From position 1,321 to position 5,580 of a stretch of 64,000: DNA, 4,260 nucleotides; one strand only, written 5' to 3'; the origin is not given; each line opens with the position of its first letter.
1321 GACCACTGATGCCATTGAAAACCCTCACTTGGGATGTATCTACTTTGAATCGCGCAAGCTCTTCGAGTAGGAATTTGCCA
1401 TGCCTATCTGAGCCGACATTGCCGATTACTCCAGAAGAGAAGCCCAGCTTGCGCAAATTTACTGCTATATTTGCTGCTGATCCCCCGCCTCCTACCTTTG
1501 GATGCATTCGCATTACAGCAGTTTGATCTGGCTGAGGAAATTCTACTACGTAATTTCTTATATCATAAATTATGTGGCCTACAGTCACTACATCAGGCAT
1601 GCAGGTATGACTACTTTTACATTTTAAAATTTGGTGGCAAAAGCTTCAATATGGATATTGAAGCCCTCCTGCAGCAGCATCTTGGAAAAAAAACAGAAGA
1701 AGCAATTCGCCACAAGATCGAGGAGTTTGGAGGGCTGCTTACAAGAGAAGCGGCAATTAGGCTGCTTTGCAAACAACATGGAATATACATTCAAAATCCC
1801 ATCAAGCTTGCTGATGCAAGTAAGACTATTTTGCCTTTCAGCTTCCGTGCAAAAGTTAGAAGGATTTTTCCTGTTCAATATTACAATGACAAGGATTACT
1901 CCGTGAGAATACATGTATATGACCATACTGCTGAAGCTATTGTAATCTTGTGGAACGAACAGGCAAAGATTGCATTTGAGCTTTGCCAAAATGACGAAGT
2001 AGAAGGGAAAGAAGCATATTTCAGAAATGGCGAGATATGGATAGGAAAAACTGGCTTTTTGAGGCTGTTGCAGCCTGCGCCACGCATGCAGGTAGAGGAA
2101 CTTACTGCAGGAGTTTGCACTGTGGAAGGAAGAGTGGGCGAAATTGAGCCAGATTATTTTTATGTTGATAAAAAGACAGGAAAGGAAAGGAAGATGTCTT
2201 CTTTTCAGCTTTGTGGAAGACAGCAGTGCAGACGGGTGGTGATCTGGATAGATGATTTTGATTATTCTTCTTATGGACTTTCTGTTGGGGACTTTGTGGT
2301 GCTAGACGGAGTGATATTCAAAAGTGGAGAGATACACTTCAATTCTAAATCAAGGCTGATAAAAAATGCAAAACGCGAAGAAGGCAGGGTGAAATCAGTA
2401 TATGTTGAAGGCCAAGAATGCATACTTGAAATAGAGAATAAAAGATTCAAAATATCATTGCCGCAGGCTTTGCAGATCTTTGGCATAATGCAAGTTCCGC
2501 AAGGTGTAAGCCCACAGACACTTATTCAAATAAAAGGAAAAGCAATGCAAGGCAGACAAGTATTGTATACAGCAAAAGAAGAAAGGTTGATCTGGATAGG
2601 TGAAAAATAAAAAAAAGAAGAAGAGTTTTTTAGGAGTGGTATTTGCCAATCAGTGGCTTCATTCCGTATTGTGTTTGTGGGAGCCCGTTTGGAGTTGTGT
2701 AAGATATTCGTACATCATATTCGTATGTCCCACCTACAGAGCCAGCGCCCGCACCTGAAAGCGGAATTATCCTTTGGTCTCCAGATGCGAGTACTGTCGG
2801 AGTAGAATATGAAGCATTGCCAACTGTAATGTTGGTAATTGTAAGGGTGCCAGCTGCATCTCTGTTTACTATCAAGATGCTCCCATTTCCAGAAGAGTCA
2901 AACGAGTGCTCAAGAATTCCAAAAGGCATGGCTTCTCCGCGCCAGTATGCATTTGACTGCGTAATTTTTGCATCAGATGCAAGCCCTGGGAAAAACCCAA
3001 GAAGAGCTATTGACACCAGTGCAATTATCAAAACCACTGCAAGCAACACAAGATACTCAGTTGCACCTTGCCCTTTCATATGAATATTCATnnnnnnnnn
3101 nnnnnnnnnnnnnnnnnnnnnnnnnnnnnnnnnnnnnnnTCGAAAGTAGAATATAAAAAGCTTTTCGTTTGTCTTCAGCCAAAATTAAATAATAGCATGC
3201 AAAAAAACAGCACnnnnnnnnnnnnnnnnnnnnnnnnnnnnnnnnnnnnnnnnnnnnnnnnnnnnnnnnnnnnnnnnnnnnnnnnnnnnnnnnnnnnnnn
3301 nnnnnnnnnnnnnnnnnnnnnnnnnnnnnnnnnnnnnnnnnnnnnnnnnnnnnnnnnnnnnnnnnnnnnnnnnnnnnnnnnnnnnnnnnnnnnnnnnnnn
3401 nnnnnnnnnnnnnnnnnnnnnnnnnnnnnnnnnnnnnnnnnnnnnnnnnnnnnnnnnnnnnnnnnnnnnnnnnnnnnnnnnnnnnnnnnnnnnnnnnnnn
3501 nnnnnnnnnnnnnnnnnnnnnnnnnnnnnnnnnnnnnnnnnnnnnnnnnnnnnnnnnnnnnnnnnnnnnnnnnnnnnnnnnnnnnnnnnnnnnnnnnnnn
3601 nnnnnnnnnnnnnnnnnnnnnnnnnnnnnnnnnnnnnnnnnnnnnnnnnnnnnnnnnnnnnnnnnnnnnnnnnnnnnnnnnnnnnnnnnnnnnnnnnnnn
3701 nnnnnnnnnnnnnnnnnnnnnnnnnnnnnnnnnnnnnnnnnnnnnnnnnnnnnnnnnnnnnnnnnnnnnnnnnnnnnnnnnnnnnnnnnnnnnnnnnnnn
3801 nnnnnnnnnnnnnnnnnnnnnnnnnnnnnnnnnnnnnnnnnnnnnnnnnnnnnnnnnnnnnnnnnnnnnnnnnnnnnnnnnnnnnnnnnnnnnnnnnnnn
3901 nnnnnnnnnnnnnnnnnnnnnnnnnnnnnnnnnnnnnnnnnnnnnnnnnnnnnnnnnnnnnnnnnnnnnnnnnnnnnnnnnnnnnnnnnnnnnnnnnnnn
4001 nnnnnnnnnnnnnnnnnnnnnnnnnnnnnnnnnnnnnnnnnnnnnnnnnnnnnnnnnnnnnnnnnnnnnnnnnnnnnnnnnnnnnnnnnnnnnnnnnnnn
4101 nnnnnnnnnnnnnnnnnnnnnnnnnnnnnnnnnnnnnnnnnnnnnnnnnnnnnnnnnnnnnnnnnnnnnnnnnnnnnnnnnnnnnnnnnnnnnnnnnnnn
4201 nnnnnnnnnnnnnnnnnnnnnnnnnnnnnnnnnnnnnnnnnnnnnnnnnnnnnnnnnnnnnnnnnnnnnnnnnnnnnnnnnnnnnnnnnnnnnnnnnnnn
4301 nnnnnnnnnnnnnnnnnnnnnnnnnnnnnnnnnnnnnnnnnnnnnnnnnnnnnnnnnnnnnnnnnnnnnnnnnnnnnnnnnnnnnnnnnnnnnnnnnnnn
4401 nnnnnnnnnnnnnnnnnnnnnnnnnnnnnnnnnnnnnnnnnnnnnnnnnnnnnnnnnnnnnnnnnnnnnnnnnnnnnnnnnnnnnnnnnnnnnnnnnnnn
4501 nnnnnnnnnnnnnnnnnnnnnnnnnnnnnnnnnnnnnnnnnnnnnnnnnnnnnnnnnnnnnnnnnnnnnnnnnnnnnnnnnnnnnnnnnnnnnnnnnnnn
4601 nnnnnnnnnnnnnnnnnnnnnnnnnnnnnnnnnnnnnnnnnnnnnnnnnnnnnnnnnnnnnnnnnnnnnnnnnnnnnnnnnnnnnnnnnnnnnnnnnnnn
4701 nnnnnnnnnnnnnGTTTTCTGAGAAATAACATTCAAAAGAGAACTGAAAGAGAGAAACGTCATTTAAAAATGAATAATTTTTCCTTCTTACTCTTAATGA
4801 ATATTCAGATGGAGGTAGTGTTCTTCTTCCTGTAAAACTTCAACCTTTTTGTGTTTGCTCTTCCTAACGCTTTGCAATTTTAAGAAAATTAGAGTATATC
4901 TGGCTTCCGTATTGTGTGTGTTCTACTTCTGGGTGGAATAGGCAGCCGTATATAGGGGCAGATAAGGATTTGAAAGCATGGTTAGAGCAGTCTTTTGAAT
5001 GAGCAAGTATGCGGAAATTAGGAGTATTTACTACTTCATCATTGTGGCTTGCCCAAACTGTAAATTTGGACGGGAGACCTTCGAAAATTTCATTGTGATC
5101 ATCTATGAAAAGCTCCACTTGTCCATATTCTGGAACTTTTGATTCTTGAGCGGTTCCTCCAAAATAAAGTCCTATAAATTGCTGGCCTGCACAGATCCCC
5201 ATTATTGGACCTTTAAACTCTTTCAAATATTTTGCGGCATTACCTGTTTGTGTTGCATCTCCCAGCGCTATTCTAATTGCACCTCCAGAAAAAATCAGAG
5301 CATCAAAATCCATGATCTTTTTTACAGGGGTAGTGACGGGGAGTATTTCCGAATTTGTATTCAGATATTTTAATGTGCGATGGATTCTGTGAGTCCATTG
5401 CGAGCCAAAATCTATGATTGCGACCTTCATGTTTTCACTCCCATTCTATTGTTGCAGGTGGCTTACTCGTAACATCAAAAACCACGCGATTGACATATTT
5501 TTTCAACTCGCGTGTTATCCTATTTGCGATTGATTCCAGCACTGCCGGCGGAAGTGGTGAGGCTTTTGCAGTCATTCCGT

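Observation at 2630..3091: Candidate major pilin with classic KGQ class III signal peptide and N-glycosylation sequons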

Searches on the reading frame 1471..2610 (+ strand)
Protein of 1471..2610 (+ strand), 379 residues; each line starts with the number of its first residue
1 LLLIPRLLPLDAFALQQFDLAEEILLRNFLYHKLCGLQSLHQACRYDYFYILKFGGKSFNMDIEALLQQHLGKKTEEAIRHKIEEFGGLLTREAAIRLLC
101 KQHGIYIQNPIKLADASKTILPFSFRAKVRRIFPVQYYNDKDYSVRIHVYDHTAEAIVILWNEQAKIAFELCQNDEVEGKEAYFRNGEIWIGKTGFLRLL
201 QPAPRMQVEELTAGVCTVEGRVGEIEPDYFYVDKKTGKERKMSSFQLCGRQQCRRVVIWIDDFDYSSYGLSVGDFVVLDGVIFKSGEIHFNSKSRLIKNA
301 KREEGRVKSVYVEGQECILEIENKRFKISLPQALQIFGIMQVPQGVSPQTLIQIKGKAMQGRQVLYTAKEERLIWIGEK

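Call 6: search_protein_families(library=pfam, proteins=[window:1471-2610:+], max_evalue=0.01)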
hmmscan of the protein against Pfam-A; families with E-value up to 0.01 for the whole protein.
window:1471-2610:+ (379 aa): 1 family
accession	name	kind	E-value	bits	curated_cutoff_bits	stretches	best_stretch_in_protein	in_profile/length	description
PF01336.31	tRNA_anti-codon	-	0.00091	19.6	27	0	217-285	2-60/75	OB-fold nucleic acid binding domain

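Call 52: search_protein_families(library=ncbifam, proteins=[window:1651-2610:+], max_evalue=0.01)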
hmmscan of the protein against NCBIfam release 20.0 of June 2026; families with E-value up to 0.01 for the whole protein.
window:1651-2610:+ (319 aa): 7 families
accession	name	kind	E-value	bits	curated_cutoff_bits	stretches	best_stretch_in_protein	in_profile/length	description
NF009033.0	PRK12366.1-4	equivalog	3.3e-07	29.1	701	1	14-224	20-224/578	replication factor A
NF006255.0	PRK08402.1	equivalog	5.1e-07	28.9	442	1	14-106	23-122/355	replication factor A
NF009032.0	PRK12366.1-3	equivalog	4.1e-06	25.4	773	1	1-126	1-141/651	replication factor A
NF009034.0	PRK12366.1-5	equivalog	5.6e-06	25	789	1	2-125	2-140/642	replication factor A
NF012035.0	PRK15491.1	equivalog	2e-05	24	362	1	17-140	22-156/374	replication factor A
NF005551.0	PRK07211.1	equivalog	3.2e-05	23.4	575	1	15-117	20-125/485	single-stranded DNA binding protein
NF009031.0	PRK12366.1-2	equivalog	5.6e-05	21.8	767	1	16-118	29-139/647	replication factor A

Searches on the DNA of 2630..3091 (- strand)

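Call 76: search_rna_families(source=L053, start=2400, end=5700, threshold=evalue, max_evalue=5)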
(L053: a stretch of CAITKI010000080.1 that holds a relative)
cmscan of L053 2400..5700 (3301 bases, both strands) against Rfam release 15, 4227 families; matches with E-value up to 5: 1.
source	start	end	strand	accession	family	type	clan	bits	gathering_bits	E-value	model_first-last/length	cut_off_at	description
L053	4879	4952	+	RF01284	snoR8a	Gene; snRNA; snoRNA; CD-box;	-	22.4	37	1.7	1-92/92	no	Small nucleolar RNA snoR8a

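Call 82: build_rna_model(alignment_id=A3, structure=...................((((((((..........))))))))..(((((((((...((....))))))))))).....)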
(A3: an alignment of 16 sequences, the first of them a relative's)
Model R1 built from alignment A3 (16 sequences, 81 columns); structure: as given.
model positions 72; base pairs 19; branch points 1; effective number of sequences 5.16; information 0.783 bits per position. Calibrated on 0.2 Mb of random sequence (short: E-values are rough).
structure used (alignment columns):
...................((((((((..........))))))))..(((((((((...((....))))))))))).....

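Call 83: search_with_rna_model(model_id=R1, sources=[window, L005, L006, L007, L008, L009, L010, L011, L012, L013, L014, L015, L016, L017, L018, L019, L020, L021, L022, L023, L024, L025, L026, L027, L028, L029, L030, L031, L032, L033, L034, L035, L036, L037, L038, L039, L040, L041, L042, L043, L044, L045, L046, L047, L048, L049, L050, L051, L052, L053, L054, L055, L056, L057, L058, L059, L060, L061, L062, L063, L064, L065, L066, L067, L068, L069, L070, L071, L072, L073, L074, L075, L076, L077, L078, L079, L080, L081, L082, L083], max_evalue=1)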
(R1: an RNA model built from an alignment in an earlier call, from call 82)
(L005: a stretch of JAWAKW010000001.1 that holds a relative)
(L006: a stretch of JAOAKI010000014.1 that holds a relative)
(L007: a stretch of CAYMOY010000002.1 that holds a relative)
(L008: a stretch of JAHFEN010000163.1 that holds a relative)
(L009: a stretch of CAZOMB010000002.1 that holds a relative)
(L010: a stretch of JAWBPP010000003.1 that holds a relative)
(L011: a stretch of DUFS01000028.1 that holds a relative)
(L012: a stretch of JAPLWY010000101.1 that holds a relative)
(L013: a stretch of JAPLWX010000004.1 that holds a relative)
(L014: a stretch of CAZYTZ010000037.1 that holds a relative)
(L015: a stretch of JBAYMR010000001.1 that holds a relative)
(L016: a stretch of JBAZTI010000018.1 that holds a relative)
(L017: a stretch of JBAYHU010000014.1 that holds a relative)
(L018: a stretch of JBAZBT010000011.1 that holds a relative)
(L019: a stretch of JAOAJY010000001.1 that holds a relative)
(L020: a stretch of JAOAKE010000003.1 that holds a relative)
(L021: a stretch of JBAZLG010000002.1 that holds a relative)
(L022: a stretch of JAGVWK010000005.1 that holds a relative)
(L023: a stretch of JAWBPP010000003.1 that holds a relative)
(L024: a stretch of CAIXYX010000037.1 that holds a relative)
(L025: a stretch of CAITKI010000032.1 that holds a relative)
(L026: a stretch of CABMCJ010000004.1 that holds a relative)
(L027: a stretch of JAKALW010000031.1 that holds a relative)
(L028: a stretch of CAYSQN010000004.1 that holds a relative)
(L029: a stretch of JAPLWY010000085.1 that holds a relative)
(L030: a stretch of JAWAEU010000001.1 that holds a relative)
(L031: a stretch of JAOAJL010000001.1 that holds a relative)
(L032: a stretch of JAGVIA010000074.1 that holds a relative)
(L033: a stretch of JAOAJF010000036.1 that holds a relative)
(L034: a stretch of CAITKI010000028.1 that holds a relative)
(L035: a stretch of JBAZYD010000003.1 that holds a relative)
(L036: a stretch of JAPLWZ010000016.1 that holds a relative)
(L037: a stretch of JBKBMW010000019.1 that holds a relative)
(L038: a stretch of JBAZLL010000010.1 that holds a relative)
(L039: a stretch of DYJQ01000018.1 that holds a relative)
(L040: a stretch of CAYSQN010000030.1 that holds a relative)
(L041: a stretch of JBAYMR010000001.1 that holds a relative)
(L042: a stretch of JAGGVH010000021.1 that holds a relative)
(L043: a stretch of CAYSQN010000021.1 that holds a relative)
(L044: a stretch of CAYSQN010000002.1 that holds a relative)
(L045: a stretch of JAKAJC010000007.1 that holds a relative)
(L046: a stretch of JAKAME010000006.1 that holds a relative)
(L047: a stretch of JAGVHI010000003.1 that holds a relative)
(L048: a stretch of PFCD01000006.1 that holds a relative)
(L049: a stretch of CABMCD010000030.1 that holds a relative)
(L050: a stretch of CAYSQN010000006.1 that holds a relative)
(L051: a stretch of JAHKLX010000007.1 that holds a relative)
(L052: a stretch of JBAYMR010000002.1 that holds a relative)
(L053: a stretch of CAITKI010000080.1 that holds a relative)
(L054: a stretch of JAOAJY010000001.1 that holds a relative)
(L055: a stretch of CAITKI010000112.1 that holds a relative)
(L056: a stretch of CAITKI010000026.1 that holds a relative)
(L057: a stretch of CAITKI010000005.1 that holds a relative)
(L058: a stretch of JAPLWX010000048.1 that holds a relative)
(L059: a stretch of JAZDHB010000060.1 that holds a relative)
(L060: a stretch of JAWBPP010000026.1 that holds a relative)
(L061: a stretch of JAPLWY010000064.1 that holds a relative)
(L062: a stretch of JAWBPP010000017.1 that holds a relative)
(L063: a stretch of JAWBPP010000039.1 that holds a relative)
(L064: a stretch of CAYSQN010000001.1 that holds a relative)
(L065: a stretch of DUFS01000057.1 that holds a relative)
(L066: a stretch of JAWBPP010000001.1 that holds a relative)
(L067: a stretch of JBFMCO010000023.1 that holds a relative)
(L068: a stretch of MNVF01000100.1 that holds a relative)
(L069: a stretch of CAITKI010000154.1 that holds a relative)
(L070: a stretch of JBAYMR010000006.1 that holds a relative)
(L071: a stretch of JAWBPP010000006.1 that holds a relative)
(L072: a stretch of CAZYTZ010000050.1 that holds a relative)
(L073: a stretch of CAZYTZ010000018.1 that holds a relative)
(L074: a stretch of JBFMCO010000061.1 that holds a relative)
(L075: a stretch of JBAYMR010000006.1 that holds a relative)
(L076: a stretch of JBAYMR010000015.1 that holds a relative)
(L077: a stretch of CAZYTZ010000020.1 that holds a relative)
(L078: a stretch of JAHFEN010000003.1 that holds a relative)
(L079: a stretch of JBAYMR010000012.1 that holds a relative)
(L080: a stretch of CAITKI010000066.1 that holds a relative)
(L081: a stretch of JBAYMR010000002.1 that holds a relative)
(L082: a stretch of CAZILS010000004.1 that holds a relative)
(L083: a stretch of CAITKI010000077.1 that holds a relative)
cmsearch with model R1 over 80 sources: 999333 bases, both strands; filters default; matches with E-value up to 1: 31.
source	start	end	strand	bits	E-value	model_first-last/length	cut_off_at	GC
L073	6688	6759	+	87.1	2.4e-17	1-72/72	no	0.6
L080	7947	8018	+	82.2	3.3e-16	1-72/72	no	0.65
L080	11088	11159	-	82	3.8e-16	1-72/72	no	0.6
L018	2992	3063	+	81.6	4.7e-16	1-72/72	no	0.71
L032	7953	8024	+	79.1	1.8e-15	1-72/72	no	0.62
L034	2611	2682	+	78.6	2.4e-15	1-72/72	no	0.61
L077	7944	8015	+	76.3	8.2e-15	1-72/72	no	0.71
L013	7950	8021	+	76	9.5e-15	1-72/72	no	0.6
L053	4212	4289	+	74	2.8e-14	1-72/72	no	0.59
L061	3725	3799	+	73.7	3.3e-14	1-72/72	no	0.56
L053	4905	4976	+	73.1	4.6e-14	1-72/72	no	0.56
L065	7953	8024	+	70.9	1.5e-13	1-72/72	no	0.61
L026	7956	8024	+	70.6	1.8e-13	1-72/72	no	0.68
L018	2311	2382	+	65.6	2.5e-12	1-72/72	no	0.76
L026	5657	5725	+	61.5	2.3e-11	1-72/72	no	0.62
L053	2669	2800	+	59.3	7.4e-11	1-72/72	no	0.62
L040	4453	4521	+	54.6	9.5e-10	1-72/72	no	0.64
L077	11490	11561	-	51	6.4e-09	1-72/72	no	0.68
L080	11244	11318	-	46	9.4e-08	1-72/72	no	0.6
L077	11021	11095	-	45.6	1.2e-07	1-72/72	no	0.67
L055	1889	1959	+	41.8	9e-07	1-72/72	no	0.69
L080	7788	7842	+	34.2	5.4e-05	1-72/72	no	0.6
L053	4259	4284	-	21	0.063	42-67/72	no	0.65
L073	6729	6754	-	21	0.063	42-67/72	no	0.65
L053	2770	2795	-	21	0.063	42-67/72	no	0.65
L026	7994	8019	-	18.8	0.21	42-67/72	no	0.73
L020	8004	8083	+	17.9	0.34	1-72/72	no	0.43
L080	11103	11172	+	17.8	0.37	1-72/72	no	0.6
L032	2049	2153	-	16.3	0.8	1-72/72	no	0.56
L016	7924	8028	+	16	0.97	1-72/72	no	0.55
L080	7935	8003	-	15.9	0.98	1-72/72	no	0.65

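Call 87: search_with_rna_model(model_id=R1, sources=[L085, L086, L087, L088, L089, L090, L091, L092, L093, L094, L095, L096, L097, L098, L099, L100, L101, L102, L103, L104, L105, L106, L107, L108, L109, L110, L111, L112, L113, L114, L115, L116, L117, L118, L119, L120, L121, L122, L123, L124, L125, L126, L127, L128, L129, L130, L131, L132, L133, L134, L135, L136, L137, L138, L139, L140, L141, L142, L143, L144, L145, L146, L147, L148, L149, L150, L151, L152, L153, L154, L155, L156, L157, L158, L159, L160, L161, L162, L163, L164], max_evalue=0.01)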
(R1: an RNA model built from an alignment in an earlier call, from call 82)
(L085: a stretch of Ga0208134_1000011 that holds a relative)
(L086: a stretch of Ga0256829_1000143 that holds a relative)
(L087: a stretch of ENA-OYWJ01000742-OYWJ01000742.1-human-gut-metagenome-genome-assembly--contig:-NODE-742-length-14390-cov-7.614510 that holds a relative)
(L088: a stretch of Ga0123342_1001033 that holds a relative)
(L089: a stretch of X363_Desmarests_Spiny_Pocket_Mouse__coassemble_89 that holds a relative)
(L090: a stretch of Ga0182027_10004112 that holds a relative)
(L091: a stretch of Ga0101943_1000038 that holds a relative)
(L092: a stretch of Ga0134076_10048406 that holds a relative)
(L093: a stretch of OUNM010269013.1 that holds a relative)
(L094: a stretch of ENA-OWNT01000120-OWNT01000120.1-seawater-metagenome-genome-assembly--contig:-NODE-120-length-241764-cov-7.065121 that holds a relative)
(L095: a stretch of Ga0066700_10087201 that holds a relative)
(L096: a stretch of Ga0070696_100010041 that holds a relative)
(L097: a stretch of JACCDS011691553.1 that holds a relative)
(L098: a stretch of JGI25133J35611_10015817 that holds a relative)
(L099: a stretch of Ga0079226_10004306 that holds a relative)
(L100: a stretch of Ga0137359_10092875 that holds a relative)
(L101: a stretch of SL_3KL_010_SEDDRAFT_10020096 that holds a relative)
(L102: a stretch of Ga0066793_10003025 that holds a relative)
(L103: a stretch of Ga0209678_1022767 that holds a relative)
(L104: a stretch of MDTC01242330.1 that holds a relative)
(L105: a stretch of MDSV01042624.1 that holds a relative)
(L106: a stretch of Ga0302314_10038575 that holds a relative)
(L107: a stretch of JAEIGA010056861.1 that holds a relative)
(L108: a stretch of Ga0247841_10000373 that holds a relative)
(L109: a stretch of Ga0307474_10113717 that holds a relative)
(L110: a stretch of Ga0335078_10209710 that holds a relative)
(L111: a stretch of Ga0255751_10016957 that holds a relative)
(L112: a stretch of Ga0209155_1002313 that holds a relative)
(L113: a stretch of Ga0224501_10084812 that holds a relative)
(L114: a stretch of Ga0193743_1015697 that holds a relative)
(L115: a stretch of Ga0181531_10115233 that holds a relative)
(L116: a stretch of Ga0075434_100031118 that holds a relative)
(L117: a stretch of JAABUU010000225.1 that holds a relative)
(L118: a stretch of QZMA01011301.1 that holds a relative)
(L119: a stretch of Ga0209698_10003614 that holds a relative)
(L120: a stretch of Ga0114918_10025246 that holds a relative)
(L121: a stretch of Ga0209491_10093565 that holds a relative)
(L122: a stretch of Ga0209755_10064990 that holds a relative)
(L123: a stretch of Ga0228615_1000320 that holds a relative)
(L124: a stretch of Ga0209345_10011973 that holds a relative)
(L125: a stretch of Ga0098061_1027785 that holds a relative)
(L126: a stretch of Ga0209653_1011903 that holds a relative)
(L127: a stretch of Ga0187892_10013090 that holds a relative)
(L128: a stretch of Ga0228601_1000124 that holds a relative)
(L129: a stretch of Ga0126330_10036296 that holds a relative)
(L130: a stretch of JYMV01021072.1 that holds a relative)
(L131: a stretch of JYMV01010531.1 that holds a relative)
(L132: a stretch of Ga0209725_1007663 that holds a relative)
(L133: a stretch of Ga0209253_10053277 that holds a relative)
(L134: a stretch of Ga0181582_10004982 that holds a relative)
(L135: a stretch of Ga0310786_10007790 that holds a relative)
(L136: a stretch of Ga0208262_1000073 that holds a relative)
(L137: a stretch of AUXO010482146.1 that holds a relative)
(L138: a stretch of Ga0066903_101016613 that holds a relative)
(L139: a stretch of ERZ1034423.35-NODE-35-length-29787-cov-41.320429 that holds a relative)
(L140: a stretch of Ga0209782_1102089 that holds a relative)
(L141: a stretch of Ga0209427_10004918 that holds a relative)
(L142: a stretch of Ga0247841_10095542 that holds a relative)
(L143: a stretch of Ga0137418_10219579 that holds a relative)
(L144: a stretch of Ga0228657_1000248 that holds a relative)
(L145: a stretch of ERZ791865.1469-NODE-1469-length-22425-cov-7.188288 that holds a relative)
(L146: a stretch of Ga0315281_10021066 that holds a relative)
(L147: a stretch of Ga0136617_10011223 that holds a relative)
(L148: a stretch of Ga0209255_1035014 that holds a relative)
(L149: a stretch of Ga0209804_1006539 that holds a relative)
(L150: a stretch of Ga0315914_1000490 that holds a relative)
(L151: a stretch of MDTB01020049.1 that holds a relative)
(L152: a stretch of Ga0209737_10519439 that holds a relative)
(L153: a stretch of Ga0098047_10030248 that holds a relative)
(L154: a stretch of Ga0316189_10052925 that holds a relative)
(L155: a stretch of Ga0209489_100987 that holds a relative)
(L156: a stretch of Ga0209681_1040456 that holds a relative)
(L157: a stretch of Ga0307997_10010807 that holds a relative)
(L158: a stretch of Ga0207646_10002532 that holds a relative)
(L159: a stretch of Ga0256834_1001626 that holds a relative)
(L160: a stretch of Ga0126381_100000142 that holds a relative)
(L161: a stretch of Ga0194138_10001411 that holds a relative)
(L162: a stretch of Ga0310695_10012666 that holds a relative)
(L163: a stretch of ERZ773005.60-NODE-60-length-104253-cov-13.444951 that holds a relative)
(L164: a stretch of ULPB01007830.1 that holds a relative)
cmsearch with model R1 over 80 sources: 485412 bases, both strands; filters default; matches with E-value up to 0.01: 2.
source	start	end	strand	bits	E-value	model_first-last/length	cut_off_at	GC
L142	1859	1927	-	56.3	1.8e-10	1-72/72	no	0.61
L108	10311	10382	-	51.1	3e-09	1-72/72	no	0.6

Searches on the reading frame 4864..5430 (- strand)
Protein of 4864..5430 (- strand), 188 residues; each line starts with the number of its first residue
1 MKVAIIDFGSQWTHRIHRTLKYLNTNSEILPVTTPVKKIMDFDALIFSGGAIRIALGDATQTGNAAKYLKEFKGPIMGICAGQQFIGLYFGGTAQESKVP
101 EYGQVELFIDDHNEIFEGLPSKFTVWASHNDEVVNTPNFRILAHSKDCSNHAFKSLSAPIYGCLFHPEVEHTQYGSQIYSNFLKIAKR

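Call 7: search_protein_families(library=pfam, proteins=[window:4864-5430:-], max_evalue=0.01)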
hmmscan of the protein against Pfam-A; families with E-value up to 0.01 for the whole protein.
window:4864-5430:- (188 aa): 3 families
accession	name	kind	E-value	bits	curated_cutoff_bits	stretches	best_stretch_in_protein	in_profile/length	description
PF00117.34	GATase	-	3.1e-36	125.3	22.8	1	5-184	2-188/190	Glutamine amidotransferase class-I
PF07685.20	GATase_3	-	9.6e-05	22.5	27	1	28-102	25-105/196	CobB/CobQ-like glutamine amidotransferase domain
PF07722.19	Peptidase_C26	-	0.00012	22.4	20.5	1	73-168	105-219/219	Peptidase C26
